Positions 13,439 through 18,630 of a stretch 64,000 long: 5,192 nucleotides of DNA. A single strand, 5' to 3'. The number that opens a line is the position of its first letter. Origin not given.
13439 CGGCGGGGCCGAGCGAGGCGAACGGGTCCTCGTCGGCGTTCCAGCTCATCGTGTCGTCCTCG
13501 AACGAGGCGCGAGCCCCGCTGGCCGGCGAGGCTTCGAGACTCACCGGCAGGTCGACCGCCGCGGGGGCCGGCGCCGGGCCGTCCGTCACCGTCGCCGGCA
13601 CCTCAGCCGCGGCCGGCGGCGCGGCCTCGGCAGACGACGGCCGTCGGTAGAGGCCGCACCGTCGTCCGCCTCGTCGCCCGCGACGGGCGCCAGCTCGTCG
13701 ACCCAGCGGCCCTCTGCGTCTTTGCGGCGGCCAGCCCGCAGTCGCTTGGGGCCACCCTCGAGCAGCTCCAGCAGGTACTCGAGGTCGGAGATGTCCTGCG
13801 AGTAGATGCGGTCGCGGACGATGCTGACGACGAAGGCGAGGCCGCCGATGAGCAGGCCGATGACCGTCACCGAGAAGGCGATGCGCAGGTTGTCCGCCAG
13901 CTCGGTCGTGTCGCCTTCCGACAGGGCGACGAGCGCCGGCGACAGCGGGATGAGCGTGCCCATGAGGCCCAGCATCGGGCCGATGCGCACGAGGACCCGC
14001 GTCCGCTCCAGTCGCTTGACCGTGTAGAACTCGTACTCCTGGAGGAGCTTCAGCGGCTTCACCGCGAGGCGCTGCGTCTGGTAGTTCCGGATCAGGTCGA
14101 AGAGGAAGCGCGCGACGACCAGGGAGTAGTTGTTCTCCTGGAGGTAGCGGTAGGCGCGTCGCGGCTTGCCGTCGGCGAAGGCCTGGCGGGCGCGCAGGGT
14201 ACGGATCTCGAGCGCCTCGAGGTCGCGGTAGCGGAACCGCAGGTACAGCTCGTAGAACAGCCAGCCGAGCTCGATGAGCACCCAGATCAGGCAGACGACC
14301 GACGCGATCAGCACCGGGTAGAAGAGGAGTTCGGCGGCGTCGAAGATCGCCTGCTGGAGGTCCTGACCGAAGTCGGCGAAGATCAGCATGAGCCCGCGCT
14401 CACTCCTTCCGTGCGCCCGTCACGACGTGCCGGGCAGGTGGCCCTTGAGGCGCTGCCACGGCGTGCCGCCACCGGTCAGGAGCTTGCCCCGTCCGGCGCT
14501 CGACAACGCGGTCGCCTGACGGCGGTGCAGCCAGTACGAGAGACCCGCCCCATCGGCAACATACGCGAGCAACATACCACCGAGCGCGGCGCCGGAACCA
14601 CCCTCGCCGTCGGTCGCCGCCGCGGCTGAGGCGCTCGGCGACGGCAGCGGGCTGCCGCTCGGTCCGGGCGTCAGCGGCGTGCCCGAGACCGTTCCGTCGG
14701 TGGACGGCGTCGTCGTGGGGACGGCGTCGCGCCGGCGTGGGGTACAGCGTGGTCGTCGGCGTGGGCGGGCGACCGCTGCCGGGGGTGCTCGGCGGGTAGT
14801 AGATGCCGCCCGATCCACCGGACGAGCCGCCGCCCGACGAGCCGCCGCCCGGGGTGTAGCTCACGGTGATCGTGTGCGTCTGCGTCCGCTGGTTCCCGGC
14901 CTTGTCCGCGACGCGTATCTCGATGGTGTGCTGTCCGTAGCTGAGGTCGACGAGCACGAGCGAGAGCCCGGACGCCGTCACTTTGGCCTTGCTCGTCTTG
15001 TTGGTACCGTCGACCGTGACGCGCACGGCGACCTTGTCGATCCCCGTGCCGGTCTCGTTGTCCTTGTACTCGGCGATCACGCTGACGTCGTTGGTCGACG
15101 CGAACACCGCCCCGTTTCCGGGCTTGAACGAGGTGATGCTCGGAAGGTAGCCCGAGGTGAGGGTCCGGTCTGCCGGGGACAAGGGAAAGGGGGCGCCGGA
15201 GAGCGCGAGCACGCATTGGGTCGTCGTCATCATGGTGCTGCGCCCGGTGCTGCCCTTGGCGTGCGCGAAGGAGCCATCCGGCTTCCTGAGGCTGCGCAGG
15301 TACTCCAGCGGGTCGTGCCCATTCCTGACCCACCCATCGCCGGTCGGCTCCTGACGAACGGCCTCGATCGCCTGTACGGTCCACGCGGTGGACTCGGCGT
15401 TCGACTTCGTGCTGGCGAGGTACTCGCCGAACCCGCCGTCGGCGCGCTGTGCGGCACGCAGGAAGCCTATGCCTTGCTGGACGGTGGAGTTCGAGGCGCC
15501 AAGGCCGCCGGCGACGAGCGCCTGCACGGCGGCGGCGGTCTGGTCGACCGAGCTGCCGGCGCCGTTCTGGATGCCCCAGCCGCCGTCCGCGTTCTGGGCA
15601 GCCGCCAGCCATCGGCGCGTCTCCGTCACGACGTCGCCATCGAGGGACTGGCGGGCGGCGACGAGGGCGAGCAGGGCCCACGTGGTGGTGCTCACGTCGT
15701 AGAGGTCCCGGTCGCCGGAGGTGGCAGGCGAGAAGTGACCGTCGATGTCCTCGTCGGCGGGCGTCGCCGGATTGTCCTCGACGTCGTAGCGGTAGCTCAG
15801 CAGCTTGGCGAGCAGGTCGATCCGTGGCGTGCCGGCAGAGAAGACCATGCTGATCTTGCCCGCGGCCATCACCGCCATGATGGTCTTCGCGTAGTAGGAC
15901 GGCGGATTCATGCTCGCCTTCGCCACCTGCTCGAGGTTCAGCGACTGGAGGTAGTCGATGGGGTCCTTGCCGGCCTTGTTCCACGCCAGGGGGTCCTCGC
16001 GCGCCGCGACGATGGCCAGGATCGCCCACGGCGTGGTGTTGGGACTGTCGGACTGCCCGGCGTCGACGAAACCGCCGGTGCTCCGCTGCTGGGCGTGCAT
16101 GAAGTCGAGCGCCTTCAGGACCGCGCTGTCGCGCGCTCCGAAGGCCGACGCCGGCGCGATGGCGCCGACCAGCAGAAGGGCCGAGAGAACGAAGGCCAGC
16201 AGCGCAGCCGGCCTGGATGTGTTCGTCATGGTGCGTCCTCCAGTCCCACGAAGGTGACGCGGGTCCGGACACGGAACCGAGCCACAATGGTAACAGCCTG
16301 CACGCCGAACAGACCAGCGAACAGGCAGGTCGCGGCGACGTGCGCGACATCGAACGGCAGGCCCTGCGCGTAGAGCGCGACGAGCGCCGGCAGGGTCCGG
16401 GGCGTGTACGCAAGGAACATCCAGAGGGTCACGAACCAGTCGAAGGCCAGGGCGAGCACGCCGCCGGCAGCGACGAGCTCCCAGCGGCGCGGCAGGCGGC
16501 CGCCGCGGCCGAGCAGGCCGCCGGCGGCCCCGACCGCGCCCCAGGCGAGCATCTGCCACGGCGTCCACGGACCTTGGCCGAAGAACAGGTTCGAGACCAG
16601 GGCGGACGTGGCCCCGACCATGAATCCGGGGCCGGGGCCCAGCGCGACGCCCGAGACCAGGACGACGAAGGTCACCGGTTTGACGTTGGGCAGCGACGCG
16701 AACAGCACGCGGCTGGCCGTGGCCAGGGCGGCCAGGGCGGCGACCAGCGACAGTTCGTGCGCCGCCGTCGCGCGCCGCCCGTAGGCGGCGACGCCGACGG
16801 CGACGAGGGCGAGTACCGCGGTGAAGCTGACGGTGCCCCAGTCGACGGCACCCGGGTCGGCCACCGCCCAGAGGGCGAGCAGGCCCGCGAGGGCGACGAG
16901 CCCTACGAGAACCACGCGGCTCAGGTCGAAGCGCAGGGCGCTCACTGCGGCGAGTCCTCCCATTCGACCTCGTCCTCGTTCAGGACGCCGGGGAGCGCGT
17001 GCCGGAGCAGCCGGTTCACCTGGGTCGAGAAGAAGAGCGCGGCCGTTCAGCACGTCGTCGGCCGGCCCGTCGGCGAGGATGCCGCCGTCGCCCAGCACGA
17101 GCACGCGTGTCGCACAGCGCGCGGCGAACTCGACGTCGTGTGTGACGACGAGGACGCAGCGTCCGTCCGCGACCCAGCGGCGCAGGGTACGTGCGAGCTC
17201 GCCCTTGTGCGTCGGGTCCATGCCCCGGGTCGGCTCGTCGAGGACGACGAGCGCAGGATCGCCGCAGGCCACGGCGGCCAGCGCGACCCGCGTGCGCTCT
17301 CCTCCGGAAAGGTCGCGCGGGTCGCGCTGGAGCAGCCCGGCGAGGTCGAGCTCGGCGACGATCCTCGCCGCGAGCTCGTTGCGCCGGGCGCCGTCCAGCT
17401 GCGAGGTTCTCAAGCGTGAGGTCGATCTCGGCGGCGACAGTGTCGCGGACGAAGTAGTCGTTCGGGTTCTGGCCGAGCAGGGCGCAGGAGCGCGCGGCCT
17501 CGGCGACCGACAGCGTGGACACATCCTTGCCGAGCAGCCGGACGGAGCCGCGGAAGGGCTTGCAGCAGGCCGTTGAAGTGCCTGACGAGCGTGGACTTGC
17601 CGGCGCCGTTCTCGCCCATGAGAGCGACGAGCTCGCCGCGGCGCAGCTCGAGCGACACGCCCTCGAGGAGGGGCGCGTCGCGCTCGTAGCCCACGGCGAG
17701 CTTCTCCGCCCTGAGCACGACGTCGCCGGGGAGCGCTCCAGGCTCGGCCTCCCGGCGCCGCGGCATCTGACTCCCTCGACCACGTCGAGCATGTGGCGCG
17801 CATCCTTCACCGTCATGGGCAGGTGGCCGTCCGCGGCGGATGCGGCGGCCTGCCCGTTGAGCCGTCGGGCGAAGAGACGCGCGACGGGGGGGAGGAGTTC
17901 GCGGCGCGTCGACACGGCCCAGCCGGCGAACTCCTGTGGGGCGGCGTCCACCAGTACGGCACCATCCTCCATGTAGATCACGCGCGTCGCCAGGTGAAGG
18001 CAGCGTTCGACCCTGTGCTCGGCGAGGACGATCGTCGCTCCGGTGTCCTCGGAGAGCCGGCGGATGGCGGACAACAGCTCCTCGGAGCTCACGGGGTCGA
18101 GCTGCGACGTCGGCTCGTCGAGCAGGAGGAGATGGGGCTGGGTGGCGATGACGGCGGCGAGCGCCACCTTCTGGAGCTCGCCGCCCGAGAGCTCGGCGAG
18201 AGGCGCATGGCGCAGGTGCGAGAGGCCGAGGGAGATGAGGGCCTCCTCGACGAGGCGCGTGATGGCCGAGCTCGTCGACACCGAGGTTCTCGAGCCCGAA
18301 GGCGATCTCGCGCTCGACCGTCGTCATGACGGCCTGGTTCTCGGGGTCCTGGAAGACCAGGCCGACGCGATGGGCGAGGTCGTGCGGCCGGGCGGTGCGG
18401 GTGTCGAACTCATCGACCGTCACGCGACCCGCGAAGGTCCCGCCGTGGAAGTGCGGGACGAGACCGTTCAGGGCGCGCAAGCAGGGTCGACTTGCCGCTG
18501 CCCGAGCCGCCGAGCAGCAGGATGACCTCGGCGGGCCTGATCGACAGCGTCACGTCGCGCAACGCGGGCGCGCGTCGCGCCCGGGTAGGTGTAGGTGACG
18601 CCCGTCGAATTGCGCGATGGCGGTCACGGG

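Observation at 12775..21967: Cobalamin-riboswitch operon joining an ECF importer to a MotA/ExbB-DUF2149 proton-channel pair and surface B12-binder modules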

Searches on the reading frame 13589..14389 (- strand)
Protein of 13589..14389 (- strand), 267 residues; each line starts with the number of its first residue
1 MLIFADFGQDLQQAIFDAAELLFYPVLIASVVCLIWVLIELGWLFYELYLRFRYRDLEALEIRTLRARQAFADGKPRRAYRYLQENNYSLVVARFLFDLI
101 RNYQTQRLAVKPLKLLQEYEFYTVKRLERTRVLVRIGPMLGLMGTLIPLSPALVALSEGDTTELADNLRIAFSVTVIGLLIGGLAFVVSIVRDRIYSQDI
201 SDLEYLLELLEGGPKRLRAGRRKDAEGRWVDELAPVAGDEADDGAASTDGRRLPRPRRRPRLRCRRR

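Call 5: search_protein_families(library=pfam, proteins=[window:13589-14389:-], max_evalue=0.01)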
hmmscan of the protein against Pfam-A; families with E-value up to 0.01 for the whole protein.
window:13589-14389:- (267 aa): 1 family
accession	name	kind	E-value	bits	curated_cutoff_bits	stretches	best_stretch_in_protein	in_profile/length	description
PF01618.21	MotA_ExbB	-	1.3e-07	31.8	22.9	1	127-188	46-109/127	MotA/TolQ/ExbB proton channel family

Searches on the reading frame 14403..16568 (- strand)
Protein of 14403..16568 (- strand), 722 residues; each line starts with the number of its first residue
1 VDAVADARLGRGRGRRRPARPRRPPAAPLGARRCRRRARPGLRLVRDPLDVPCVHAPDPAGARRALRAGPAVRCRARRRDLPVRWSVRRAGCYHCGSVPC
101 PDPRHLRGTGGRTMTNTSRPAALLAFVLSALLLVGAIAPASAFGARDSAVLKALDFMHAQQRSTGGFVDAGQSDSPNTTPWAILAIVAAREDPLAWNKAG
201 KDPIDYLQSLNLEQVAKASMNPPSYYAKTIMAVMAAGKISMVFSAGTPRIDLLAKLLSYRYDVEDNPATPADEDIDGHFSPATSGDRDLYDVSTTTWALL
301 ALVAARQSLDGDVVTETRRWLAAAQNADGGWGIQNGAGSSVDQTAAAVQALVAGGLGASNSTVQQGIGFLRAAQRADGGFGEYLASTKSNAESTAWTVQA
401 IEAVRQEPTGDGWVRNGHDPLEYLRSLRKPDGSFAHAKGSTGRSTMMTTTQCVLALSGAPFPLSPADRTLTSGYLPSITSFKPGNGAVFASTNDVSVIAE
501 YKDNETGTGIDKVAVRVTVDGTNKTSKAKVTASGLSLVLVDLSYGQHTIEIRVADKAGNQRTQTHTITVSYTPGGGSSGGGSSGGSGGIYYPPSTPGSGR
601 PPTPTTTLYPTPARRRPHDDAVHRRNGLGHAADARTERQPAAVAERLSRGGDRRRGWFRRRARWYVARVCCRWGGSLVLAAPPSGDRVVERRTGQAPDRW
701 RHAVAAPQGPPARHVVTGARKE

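Call 5: search_protein_families(library=pfam, proteins=[window:14403-16568:-], max_evalue=0.01)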
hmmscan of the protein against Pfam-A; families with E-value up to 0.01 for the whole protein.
window:14403-16568:- (722 aa): 7 families
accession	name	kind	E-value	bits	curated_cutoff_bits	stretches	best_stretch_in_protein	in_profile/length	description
PF13243.12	SQHop_cyclase_C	-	1.5e-09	37.8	26.1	1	295-382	190-286/319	Squalene-hopene cyclase C-terminal domain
PF00432.27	Prenyltrans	-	2e-09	37.7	26.5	1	291-455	28-188/304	Prenyltransferase alpha-alpha toroid domain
PF19077.6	Big_13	-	4.6e-06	27.5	27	1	510-569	36-100/102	Bacterial Ig-like domain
PF07678.20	TED_complement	-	1.6e-05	24.6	22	1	290-352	258-310/312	A-macroglobulin TED domain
PF13249.12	SQHop_cyclase_N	-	8.2e-05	22.3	26.2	1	305-366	39-99/291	Squalene-hopene cyclase N-terminal domain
PF09136.16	Glucodextran_B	-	0.00013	22.3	27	1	506-570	22-82/83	Glucodextranase, domain B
PF17957.7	Big_7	-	0.0046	18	24.1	1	476-550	1-69/70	Bacterial Ig domain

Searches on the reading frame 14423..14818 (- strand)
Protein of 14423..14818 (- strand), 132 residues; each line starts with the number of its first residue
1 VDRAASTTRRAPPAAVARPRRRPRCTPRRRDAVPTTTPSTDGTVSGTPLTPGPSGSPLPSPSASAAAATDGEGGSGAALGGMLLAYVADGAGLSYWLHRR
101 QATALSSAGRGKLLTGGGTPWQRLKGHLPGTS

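Call 5: search_protein_families(library=pfam, proteins=[window:14423-14818:-], max_evalue=0.01)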
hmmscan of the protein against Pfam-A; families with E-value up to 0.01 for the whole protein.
window:14423-14818:- (132 aa): 1 family
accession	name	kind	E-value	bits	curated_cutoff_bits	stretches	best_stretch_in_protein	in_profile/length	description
PF20635.2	SMN_YG-box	-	0.00038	20.6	21.3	1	47-110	9-66/71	Survival Motor Neuron, YG-box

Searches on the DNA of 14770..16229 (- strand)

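Call 94: search_rna_families(sources=[L163, L164, L165, L166], threshold=gathering)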
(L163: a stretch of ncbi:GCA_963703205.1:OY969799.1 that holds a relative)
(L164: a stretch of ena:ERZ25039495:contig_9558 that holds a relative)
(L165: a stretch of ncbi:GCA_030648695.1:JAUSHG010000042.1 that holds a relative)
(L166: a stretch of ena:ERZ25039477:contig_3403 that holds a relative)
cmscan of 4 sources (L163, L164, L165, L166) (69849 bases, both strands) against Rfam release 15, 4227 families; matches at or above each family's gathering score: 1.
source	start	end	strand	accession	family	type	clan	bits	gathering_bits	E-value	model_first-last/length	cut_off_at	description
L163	2173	2352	+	RF00174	Cobalamin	Cis-reg; riboswitch;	CL00101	85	31.5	1.8e-19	1-189/189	no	Cobalamin riboswitch aptamer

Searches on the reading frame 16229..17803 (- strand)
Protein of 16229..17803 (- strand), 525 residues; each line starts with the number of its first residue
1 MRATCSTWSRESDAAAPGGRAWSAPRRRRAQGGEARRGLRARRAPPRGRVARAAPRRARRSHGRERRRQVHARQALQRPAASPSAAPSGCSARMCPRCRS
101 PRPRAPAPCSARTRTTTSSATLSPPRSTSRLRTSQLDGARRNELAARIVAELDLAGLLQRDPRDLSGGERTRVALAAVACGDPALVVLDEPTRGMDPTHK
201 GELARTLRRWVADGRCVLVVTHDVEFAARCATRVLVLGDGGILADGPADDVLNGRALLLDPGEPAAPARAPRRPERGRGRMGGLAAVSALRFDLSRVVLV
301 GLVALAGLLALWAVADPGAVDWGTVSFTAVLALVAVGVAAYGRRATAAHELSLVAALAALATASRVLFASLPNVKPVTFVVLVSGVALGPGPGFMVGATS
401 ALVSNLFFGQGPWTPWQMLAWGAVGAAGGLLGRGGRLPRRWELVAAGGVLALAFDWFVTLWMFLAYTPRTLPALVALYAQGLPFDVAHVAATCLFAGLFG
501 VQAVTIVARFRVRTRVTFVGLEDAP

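Call 5: search_protein_families(library=pfam, proteins=[window:16229-17803:-], max_evalue=0.01)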
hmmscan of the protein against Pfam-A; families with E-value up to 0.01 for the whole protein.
window:16229-17803:- (525 aa): 4 families
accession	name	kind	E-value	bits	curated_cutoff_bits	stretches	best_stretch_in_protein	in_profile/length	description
PF00005.33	ABC_tran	-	1.2e-07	32.8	25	1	134-192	79-136/137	ABC transporter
PF07155.17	ECF-ribofla_trS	-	3.5e-07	30.8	26.7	1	349-494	5-161/172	ECF-type riboflavin transporter, S component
PF20221.3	DUF6580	-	5.6e-07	30.4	27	1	350-503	6-153/162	Family of unknown function (DUF6580)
PF12822.12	ECF_trnsprt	-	5.4e-05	23.7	30.7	1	352-468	7-125/169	ECF transporter, substrate-specific component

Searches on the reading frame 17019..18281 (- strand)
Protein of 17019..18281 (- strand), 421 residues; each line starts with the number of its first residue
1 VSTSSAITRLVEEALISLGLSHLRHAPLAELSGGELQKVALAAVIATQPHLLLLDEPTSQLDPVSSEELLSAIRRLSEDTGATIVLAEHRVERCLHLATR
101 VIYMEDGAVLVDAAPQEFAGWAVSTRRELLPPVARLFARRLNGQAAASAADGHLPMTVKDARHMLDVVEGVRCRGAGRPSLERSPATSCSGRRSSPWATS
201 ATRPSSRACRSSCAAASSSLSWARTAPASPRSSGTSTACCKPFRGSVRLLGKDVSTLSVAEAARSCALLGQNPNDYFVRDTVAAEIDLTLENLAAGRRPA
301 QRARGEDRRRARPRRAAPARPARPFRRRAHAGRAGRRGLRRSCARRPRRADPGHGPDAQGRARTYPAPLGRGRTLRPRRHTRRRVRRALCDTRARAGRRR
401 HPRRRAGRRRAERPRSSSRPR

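Call 5: search_protein_families(library=pfam, proteins=[window:17019-18281:-], max_evalue=0.01)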
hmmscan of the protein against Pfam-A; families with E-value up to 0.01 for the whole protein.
window:17019-18281:- (421 aa): 3 families
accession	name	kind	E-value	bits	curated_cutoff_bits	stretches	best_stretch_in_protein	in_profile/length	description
PF00005.33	ABC_tran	-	2.8e-11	44.6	25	1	11-59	85-137/137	ABC transporter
PF13304.12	AAA_21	-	2.5e-05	24.9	27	1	14-87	221-296/304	AAA domain, putative AbiEii toxin, Type IV TA system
PF02463.25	SMC_N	-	0.0038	17.1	40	1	19-87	135-197/220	RecF/RecN/SMC N terminal domain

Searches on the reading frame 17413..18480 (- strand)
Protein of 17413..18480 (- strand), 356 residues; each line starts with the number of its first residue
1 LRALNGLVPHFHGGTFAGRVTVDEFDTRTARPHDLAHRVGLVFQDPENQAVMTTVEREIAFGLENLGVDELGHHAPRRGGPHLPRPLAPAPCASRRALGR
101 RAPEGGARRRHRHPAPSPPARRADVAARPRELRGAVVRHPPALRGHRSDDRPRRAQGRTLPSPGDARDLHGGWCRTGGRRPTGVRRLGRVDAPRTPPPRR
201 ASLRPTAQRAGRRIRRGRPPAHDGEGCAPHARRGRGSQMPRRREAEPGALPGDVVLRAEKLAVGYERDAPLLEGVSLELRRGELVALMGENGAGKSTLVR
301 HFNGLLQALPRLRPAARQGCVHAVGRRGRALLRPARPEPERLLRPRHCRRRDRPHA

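Call 5: search_protein_families(library=pfam, proteins=[window:17413-18480:-], max_evalue=0.01)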
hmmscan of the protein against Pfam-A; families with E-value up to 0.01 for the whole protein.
window:17413-18480:- (356 aa): 3 families
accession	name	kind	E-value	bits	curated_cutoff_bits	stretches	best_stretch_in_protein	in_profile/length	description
PF00005.33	ABC_tran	-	8.6e-12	46.3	25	1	272-308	1-37/137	ABC transporter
PF13555.12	AAA_29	-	0.0029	17.8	27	1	276-300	16-40/61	P-loop containing region of AAA domain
PF13191.12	AAA_16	-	0.0044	18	32.6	0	281-303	23-45/167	AAA ATPase domain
